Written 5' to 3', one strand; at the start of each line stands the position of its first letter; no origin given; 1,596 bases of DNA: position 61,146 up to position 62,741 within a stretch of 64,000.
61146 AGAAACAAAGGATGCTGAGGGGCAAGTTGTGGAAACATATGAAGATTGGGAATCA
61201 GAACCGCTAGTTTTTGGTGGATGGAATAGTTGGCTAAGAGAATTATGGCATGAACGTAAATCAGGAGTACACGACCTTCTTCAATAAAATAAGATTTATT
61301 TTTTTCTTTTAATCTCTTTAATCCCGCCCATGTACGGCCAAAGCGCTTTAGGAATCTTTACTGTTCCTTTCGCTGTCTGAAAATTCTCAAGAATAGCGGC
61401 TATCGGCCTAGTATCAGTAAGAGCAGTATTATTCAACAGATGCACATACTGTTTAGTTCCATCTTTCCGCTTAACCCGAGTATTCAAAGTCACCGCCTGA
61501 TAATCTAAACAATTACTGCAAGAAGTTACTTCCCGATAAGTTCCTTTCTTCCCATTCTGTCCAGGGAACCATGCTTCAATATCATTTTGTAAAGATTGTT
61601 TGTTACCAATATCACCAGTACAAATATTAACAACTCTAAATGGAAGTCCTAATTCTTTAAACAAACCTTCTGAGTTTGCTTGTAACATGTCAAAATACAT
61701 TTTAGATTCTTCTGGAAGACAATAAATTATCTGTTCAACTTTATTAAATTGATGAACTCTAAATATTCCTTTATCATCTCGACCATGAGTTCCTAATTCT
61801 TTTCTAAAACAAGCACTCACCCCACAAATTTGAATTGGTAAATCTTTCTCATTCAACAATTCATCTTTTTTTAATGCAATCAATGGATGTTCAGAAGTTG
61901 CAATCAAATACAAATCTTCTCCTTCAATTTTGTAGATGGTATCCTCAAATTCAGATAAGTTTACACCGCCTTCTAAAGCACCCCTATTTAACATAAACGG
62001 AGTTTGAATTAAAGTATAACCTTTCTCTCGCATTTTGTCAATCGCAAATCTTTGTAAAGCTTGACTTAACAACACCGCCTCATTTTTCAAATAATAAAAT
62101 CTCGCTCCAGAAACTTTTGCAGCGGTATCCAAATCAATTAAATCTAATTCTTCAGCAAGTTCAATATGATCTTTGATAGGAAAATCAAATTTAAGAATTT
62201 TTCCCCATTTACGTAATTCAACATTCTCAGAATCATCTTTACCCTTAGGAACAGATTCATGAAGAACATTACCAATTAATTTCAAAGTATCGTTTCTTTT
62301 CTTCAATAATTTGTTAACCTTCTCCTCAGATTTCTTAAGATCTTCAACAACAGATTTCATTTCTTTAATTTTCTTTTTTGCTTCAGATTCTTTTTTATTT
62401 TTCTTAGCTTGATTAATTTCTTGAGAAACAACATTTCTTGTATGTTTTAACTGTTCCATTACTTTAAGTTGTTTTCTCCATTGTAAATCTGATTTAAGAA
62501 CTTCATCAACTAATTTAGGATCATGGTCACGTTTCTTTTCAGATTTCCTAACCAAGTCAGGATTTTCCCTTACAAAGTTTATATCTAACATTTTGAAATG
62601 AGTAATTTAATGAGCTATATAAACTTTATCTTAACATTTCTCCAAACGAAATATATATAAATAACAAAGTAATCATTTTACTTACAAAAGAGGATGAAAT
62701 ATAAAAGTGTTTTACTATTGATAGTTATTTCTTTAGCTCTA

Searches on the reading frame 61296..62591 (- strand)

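Call 41: search_protein_families(library=pfam, proteins=[window:61296-62591:-], max_evalue=0.001)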
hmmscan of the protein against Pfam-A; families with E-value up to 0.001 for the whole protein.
window:61296-62591:- (431 aa): 2 families
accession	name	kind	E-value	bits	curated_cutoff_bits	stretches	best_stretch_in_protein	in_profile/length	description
PF00587.30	tRNA-synt_2b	-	5.5e-35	121.5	29.3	1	223-404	7-179/179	tRNA synthetase class II core domain (G, H, P, S and T)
PF02403.27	Seryl_tRNA_N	-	6e-23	81.6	28.2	1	1-109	1-107/108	Seryl-tRNA synthetase N-terminal domain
